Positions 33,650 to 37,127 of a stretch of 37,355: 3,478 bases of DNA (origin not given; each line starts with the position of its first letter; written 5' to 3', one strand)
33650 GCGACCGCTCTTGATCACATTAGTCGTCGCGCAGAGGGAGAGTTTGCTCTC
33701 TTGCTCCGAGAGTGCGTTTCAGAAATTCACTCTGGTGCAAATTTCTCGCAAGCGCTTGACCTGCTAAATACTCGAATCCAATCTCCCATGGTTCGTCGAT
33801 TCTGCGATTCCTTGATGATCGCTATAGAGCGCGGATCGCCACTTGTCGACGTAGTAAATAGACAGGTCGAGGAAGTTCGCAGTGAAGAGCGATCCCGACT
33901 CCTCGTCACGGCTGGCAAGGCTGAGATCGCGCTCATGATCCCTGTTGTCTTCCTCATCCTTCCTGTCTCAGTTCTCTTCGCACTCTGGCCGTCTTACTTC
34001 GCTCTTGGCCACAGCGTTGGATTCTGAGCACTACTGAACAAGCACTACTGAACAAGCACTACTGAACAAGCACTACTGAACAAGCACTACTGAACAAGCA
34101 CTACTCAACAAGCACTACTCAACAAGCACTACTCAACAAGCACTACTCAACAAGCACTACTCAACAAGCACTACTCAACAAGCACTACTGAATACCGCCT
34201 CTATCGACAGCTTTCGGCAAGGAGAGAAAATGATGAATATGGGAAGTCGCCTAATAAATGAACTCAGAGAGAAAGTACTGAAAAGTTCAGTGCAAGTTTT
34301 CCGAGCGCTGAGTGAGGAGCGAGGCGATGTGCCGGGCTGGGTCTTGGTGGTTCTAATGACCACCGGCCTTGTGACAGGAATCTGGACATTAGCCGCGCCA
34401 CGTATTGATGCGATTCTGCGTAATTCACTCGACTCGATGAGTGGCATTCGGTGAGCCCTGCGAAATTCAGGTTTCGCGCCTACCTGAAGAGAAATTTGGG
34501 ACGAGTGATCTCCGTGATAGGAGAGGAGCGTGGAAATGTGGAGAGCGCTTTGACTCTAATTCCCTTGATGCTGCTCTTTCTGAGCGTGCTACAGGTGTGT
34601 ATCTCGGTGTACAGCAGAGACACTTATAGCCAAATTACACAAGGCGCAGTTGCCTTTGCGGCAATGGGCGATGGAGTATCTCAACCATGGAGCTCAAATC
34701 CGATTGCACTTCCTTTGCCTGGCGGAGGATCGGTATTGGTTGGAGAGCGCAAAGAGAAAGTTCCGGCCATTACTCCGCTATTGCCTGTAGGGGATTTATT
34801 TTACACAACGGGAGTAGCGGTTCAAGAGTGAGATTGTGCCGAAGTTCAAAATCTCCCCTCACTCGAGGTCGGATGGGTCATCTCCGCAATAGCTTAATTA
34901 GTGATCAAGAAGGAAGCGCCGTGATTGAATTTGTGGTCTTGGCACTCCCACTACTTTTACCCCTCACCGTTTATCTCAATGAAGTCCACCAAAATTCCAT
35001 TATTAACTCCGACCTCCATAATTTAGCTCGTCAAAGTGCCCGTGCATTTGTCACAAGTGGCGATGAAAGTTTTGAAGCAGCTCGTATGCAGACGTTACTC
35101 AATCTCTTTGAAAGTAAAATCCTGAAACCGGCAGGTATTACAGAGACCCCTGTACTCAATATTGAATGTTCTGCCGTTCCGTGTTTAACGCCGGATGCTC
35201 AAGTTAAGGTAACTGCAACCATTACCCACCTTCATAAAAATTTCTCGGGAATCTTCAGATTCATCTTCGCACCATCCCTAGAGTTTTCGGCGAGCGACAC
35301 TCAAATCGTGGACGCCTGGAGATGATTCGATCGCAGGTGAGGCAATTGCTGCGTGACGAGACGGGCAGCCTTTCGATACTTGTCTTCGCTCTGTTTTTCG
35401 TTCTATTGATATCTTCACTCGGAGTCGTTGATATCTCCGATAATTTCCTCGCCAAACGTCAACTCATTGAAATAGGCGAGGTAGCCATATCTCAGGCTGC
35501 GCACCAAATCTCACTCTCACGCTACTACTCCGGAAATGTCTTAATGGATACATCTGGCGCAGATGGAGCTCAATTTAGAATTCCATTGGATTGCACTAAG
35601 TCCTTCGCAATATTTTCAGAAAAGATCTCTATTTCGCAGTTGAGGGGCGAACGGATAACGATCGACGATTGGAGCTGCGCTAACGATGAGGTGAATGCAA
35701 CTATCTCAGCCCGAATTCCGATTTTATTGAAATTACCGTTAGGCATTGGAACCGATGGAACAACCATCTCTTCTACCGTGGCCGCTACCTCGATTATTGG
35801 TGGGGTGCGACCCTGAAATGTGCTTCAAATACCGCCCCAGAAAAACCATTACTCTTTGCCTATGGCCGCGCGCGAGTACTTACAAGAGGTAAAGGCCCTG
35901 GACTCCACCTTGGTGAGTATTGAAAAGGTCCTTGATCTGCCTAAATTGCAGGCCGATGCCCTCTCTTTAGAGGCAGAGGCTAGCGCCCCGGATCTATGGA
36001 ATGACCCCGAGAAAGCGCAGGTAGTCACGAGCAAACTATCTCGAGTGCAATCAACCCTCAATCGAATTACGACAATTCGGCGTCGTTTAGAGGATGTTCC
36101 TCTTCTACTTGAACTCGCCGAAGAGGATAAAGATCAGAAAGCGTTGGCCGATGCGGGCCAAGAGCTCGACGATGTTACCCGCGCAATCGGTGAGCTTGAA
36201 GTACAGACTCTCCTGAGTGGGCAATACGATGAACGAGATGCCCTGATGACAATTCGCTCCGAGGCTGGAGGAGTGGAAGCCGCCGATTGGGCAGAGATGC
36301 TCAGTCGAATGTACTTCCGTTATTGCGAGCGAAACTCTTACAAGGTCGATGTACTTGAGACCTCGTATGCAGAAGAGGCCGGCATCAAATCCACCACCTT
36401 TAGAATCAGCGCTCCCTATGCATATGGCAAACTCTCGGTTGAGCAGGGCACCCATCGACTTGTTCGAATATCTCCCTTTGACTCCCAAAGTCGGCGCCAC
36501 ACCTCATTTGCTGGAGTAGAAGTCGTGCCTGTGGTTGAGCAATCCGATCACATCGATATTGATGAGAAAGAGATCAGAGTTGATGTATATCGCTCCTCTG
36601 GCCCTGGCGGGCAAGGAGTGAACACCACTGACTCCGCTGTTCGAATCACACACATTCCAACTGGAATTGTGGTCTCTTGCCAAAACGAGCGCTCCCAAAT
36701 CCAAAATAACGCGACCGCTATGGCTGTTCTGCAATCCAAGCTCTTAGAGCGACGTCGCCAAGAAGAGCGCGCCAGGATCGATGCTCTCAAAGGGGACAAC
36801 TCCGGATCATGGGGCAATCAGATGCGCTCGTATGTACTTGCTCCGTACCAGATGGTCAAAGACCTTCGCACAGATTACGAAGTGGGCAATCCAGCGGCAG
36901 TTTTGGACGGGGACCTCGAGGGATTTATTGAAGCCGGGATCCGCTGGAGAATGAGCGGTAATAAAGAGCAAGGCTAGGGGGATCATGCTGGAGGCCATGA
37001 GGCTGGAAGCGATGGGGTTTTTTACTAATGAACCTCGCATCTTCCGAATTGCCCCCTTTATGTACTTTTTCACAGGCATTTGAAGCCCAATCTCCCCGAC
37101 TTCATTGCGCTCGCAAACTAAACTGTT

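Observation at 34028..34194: Two-variant perfect 14-bp tandem array fills the tadC-flp gap, directly upstream of the pilin gene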

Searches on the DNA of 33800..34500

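Call 33: search_rna_families(source=window, start=33800, end=34500, threshold=evalue, max_evalue=1)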
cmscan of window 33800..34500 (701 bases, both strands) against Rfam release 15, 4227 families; matches with E-value up to 1: 0.
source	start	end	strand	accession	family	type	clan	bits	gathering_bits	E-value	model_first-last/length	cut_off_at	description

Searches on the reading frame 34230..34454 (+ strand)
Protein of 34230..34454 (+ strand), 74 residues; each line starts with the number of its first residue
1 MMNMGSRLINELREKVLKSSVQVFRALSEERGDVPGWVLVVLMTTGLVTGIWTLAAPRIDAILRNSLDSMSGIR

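Call 5: search_protein_families(library=pfam, proteins=[window:34230-34454:+], max_evalue=0.01)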
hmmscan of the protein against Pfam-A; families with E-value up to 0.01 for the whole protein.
window:34230-34454:+ (74 aa): 0 families

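Call 7: search_protein_families(library=ncbifam, proteins=[window:34230-34454:+], max_evalue=0.01)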
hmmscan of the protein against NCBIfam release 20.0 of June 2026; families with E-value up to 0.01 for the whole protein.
window:34230-34454:+ (74 aa): 0 families

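Call 40: search_protein_families(library=pfam, proteins=[window:34230-34454:+], max_evalue=10)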
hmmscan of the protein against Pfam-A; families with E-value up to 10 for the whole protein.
window:34230-34454:+ (74 aa): 0 families

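Call 55: find_homologous_proteins(query=window:34230-34454:+, max_evalue=0.001)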
Query window:34230-34454:+ (74 aa): 3865 proteins with E <= 0.001 among 3870 candidates; the best 120 are listed.
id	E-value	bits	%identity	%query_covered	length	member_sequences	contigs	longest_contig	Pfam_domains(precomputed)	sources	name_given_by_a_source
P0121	2.7e-39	149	100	100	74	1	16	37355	-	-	-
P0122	7.7e-30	119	86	93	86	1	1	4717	-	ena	-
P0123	9.2e-30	119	86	93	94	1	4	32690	-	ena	-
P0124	9.5e-30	119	86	93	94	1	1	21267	-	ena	-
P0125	1.0e-29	119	86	93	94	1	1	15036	-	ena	-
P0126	1.1e-29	119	86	93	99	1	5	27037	-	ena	-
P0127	1.2e-29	118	86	93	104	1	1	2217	-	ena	-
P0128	3.9e-29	117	84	93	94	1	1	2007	-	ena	-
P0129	7.7e-29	116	83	93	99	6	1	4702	-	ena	-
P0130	1.1e-28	115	81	93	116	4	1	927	-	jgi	-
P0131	1.2e-28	115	78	93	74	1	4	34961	-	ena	-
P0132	1.2e-28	115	78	93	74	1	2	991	-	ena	-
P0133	1.2e-28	115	83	93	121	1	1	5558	-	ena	-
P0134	3.1e-28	114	77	93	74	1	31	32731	-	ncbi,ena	-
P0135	8.6e-28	113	77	93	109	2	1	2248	-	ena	-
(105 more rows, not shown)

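Call 56: find_encoding_contigs(protein=window:34230-34454:+, flank=1500, max_places=10)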
Protein window:34230-34454:+ (74 aa): 15 contigs read that carry it; 8 places shown.
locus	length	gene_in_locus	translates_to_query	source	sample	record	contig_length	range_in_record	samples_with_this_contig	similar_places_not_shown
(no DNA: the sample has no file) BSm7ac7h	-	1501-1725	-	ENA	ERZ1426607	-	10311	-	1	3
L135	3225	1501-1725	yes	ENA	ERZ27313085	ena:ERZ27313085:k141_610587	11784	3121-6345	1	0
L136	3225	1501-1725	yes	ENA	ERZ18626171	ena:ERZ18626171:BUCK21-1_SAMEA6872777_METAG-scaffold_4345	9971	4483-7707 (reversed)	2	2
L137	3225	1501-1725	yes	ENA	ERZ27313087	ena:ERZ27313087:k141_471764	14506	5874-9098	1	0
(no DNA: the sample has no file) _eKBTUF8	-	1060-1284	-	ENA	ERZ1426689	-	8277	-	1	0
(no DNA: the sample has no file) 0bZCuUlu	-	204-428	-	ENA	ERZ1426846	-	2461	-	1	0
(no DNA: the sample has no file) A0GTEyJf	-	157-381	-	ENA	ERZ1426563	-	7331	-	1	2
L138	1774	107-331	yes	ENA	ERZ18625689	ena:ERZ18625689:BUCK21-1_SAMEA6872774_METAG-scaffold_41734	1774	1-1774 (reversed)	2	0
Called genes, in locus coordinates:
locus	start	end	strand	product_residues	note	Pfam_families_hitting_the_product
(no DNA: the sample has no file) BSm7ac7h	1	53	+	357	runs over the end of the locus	PF00437:T2SSE, PF27713:UCP018868 (weak)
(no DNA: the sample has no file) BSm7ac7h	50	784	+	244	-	PF00482:T2SSF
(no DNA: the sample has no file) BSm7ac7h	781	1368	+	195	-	PF00482:T2SSF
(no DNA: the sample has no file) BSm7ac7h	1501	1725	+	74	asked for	-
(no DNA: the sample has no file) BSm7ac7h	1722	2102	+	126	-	-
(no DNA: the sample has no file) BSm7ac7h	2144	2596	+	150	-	-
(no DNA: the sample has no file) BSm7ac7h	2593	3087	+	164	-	-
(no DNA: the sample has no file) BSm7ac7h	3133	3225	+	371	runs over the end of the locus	PF03462:PCRF, PF00472:RF-1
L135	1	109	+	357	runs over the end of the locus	PF00437:T2SSE, PF27713:UCP018868 (weak)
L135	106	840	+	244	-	PF00482:T2SSF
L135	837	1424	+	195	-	PF00482:T2SSF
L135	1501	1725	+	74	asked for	-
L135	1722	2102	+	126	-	-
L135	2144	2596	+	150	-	-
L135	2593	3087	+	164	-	-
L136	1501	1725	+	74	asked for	-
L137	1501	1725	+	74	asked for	-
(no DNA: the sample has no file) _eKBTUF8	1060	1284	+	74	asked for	-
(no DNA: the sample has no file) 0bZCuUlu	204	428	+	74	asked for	-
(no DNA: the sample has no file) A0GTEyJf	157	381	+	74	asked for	-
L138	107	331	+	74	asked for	-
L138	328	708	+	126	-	-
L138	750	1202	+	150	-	-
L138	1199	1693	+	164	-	-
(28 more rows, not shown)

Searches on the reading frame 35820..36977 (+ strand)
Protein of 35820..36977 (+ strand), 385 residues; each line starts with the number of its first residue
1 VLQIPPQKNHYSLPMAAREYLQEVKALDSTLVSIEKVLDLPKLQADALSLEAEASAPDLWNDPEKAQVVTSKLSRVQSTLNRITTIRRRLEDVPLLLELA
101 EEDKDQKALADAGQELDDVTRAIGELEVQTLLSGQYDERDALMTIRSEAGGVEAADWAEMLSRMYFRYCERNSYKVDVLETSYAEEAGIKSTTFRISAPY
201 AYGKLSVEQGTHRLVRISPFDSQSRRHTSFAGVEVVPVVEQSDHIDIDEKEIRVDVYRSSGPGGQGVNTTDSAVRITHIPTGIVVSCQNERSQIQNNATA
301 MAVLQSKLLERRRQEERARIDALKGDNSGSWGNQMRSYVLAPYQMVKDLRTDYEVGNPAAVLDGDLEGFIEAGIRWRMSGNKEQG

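Call 5: search_protein_families(library=pfam, proteins=[window:35820-36977:+], max_evalue=0.01)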
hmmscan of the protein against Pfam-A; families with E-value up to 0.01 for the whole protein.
window:35820-36977:+ (385 aa): 3 families
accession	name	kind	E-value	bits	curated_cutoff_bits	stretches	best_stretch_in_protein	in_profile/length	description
PF03462.23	PCRF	-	1.2e-55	188.8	24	1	47-233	5-194/194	PCRF domain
PF00472.26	RF-1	-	5.5e-39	133.1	35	1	243-350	4-116/116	RF-1 domain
PF16326.10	ABC_tran_CTD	-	0.0081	16.8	32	0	40-82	17-59/69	ABC transporter C-terminal domain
